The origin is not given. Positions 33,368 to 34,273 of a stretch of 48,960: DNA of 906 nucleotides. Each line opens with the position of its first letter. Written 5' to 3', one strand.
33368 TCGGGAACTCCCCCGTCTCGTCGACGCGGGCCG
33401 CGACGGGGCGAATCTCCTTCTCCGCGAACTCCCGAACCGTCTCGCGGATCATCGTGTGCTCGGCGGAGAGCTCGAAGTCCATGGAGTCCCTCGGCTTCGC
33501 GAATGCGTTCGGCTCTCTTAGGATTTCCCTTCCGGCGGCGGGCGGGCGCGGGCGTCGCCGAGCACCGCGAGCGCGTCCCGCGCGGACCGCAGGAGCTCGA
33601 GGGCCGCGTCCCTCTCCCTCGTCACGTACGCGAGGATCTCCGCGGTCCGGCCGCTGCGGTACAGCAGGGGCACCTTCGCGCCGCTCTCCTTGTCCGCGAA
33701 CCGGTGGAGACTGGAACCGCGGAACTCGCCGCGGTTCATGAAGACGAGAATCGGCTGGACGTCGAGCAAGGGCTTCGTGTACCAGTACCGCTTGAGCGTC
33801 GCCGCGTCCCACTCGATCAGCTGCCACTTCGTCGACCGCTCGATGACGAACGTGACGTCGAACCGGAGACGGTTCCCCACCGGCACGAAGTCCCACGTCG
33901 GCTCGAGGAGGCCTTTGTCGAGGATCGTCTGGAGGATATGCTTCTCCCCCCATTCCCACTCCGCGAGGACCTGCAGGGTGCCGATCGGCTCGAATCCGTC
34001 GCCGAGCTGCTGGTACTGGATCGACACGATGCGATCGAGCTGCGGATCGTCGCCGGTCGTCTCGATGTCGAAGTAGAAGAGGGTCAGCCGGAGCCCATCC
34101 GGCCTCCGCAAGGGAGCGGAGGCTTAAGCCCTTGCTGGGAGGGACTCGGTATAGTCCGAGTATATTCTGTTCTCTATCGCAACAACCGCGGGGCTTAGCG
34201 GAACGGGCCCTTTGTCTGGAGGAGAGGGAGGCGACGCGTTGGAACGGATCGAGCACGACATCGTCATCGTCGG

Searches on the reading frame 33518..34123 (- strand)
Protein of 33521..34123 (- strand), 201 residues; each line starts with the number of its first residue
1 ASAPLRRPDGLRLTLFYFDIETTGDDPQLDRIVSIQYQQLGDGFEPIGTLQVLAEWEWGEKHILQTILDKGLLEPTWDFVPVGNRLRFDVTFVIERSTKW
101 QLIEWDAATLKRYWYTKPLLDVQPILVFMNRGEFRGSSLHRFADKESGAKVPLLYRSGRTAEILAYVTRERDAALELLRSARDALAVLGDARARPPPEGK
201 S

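Call 60: search_protein_families(library=ncbifam, proteins=[window:33521-34123:-], max_evalue=0.00001)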
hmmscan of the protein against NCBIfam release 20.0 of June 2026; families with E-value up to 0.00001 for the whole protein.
window:33521-34123:- (201 aa): 0 families

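Call 70: search_protein_families(library=padloc, proteins=[window:33518-34108:-], max_evalue=0.001)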
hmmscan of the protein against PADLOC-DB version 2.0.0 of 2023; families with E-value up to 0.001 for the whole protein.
window:33518-34108:- (196 aa): 1 family
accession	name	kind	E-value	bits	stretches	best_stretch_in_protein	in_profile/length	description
PDLC01247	DEDDh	-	0.00067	18.3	0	12-43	2-28/139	"CAS-I,CAS-II,CAS-III,CAS-IV,CAS-V,CAS-VI; associated"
